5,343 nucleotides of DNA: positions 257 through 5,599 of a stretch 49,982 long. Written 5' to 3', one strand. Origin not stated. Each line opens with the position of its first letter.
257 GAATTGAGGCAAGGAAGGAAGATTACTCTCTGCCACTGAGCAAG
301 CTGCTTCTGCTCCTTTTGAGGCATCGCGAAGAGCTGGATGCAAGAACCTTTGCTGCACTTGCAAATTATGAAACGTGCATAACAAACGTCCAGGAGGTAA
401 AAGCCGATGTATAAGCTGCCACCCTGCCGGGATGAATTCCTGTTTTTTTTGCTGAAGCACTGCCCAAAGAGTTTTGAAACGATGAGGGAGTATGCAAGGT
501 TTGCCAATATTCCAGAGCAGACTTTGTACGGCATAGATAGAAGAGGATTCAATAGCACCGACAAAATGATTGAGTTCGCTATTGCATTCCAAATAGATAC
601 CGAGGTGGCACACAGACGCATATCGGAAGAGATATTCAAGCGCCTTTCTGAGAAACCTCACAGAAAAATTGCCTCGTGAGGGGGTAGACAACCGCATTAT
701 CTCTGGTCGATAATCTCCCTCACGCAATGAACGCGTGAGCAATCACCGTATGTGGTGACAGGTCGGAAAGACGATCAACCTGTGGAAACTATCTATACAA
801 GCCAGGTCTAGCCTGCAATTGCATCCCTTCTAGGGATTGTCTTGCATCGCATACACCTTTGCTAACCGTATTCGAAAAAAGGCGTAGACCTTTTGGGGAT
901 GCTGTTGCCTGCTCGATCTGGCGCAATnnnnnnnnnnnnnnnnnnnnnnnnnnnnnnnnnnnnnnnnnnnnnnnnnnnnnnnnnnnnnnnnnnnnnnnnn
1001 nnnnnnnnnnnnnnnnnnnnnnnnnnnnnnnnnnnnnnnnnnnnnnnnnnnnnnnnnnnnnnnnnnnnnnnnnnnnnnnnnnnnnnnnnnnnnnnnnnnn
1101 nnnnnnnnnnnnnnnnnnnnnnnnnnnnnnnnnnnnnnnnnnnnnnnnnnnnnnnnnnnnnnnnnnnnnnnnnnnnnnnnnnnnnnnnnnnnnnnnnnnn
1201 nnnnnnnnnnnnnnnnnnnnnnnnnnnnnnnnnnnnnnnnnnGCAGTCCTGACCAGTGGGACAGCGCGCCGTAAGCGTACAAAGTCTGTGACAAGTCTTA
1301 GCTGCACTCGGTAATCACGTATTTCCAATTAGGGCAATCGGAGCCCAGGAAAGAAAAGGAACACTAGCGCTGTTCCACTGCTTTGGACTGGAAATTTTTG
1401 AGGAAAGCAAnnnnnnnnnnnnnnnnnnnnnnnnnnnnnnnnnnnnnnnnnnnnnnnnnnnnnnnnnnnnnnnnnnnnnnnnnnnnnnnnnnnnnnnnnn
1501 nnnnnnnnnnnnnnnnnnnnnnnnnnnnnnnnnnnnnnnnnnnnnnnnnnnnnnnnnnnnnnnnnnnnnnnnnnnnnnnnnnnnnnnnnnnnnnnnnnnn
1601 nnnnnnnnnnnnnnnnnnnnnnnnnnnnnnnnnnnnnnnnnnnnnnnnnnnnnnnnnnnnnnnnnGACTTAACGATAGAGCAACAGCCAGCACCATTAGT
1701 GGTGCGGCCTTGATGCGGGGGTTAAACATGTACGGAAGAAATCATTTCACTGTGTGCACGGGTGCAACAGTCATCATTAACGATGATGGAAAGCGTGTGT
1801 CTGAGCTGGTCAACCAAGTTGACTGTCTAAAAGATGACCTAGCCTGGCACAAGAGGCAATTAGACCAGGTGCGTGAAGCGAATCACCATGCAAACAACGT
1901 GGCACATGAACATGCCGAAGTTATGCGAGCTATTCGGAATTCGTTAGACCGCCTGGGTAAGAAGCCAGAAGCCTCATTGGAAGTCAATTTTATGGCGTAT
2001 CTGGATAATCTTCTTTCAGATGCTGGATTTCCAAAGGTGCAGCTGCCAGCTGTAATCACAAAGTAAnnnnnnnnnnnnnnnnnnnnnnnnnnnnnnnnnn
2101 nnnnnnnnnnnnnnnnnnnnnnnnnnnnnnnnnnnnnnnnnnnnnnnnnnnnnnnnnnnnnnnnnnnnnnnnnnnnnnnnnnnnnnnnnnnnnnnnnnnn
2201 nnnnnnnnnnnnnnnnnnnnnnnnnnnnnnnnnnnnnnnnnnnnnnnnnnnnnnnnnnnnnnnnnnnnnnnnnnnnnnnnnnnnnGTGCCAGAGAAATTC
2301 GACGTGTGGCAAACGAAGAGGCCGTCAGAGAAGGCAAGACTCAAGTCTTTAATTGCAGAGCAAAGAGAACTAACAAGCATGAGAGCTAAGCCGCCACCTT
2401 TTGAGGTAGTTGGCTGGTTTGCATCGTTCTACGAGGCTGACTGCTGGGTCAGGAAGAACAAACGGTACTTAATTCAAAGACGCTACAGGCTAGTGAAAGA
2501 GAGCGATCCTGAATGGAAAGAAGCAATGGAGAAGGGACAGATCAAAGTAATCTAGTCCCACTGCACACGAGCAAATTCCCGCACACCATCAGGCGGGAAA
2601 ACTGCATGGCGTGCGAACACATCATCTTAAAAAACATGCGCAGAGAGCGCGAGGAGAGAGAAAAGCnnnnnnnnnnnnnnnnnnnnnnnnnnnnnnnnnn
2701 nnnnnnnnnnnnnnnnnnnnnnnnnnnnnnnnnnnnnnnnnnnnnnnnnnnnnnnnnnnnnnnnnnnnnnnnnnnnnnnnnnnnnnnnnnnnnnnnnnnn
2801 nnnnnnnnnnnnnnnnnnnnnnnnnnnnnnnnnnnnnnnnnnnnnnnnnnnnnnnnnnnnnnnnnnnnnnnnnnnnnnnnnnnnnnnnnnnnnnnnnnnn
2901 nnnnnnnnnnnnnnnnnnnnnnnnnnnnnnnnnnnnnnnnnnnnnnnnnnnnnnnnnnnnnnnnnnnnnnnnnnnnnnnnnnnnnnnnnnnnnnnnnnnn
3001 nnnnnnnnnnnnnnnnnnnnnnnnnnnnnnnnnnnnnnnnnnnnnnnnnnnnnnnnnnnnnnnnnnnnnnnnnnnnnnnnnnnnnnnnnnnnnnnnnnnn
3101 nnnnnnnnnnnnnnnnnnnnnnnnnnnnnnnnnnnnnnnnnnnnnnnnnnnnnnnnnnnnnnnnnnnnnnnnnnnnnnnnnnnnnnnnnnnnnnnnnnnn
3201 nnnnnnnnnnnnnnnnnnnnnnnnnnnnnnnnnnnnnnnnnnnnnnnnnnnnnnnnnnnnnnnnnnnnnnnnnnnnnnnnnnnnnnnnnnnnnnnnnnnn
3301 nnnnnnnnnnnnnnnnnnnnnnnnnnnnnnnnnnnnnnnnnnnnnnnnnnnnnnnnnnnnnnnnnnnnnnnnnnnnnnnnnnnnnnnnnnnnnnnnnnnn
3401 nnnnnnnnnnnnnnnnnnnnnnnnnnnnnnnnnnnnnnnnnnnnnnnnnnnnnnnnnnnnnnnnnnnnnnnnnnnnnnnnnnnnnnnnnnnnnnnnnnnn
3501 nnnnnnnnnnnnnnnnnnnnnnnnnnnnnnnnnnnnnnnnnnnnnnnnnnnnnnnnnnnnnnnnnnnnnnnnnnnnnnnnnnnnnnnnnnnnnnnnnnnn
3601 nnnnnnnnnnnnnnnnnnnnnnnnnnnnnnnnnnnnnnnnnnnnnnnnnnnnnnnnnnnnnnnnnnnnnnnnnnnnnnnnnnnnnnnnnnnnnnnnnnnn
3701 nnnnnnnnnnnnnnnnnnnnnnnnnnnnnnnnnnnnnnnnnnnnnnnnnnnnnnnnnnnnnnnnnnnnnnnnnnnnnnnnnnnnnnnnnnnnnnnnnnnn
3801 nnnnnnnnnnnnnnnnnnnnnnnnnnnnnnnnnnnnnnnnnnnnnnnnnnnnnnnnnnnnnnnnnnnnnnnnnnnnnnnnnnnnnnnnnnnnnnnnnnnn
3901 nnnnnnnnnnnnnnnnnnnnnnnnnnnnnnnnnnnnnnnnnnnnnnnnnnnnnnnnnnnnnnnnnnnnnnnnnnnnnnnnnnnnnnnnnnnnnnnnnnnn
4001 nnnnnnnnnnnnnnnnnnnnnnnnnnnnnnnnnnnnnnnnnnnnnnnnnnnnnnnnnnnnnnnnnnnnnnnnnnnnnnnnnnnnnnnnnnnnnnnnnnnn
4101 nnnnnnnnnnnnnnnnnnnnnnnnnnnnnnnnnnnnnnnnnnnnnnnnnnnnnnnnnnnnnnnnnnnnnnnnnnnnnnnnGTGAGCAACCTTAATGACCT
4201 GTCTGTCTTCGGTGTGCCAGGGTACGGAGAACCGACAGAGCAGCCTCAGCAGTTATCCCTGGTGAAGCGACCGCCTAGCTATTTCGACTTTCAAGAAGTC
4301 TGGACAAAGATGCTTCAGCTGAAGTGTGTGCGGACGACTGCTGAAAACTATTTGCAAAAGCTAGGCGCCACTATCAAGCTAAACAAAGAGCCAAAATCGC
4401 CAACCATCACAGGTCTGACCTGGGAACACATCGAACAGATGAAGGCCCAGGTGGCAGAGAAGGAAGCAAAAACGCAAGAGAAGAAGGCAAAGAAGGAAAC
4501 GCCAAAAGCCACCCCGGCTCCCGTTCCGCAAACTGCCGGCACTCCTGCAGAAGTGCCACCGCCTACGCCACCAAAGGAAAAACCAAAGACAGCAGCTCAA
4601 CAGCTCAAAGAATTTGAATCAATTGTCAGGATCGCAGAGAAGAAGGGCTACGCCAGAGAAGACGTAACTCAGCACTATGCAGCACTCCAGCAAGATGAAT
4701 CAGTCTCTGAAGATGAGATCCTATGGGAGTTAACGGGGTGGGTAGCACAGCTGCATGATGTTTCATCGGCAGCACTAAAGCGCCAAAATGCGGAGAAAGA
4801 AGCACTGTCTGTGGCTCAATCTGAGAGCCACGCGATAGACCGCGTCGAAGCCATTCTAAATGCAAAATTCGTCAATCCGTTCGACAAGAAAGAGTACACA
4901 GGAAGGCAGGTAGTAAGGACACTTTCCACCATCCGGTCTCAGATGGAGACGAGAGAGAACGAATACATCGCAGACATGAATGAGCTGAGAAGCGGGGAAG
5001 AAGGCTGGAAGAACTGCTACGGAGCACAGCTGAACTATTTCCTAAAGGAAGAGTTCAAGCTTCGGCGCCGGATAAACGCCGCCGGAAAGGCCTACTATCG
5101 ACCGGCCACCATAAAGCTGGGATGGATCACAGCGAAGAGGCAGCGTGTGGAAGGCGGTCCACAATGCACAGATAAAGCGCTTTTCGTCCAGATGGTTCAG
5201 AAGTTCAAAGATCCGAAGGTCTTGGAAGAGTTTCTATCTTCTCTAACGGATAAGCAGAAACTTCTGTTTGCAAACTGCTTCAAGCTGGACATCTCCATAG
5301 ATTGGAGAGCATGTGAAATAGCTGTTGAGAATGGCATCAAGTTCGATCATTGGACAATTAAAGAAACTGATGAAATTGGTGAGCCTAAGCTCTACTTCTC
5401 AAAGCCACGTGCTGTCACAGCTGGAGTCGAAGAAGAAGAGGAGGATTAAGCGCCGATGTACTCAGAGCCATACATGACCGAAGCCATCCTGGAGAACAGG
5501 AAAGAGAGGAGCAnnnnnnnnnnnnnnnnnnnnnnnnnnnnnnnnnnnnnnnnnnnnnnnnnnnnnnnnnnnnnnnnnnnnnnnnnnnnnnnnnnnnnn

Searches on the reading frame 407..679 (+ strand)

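Call 48: search_protein_families(library=pfam, proteins=[window:407-679:+], max_evalue=0.05)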
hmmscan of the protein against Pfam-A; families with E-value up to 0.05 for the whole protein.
window:407-679:+ (90 aa): 1 family
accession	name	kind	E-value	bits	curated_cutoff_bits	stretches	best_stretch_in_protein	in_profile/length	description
PF07022.19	Phage_CI_repr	-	0.0099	16.6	22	1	24-64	13-53/65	Bacteriophage CI repressor helix-turn-helix domain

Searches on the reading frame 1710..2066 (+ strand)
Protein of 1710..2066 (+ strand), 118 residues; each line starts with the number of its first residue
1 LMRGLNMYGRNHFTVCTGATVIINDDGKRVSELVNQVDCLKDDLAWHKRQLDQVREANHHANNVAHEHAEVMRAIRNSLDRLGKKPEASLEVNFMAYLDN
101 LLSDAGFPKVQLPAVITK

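Call 11: search_protein_families(library=phrogs, proteins=[window:1710-2066:+], max_evalue=0.001)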
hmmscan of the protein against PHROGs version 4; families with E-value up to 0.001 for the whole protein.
window:1710-2066:+ (118 aa): 1 family
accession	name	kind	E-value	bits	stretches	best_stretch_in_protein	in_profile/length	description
phrog_15124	-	unknown function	0.00086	20.3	0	19-83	182-247/251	-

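Call 48: search_protein_families(library=pfam, proteins=[window:1710-2066:+], max_evalue=0.05)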
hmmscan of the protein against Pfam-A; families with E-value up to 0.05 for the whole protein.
window:1710-2066:+ (118 aa): 2 families
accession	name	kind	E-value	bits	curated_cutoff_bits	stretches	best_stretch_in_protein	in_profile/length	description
PF04612.17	T2SSM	-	0.02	15.6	27.8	1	28-83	41-95/160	Type II secretion system (T2SS), protein M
PF19353.4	DUF5930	-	0.028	13.9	27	1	28-109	172-252/320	Family of unknown function (DUF5930)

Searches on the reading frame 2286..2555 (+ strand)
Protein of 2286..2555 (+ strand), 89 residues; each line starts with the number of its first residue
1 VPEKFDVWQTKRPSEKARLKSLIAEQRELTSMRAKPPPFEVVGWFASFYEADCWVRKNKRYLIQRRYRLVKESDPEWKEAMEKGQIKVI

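Call 48: search_protein_families(library=pfam, proteins=[window:2286-2555:+], max_evalue=0.05)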
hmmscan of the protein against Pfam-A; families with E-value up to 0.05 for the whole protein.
window:2286-2555:+ (89 aa): 1 family
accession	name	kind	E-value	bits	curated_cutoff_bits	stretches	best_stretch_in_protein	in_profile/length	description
PF01398.27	JAB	-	0.017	15.3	22.5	1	29-58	75-103/117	JAB1/Mov34/MPN/PAD-1 ubiquitin protease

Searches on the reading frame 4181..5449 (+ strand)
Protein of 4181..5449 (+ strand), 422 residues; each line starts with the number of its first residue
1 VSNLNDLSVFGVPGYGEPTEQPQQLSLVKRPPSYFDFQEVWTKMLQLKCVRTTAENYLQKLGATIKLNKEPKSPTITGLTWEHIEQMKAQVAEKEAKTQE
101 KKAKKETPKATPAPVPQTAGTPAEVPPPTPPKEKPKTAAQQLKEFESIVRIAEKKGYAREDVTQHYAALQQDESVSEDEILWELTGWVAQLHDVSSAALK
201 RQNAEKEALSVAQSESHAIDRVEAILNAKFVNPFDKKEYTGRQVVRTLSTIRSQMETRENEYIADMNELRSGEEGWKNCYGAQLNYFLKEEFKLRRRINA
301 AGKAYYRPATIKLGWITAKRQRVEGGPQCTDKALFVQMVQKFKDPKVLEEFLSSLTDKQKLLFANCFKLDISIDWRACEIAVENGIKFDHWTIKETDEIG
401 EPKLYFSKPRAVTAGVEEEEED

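Call 11: search_protein_families(library=phrogs, proteins=[window:4181-5449:+], max_evalue=0.001)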
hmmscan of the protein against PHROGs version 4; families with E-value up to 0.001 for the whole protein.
window:4181-5449:+ (422 aa): 0 families

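Call 48: search_protein_families(library=pfam, proteins=[window:4181-5449:+], max_evalue=0.05)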
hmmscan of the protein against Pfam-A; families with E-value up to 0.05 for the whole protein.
window:4181-5449:+ (422 aa): 1 family
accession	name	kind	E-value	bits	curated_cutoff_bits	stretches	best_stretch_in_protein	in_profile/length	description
PF06372.18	Gemin6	-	0.0072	16.8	23.9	1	183-237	29-84/88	Gemin6 Sm-like domain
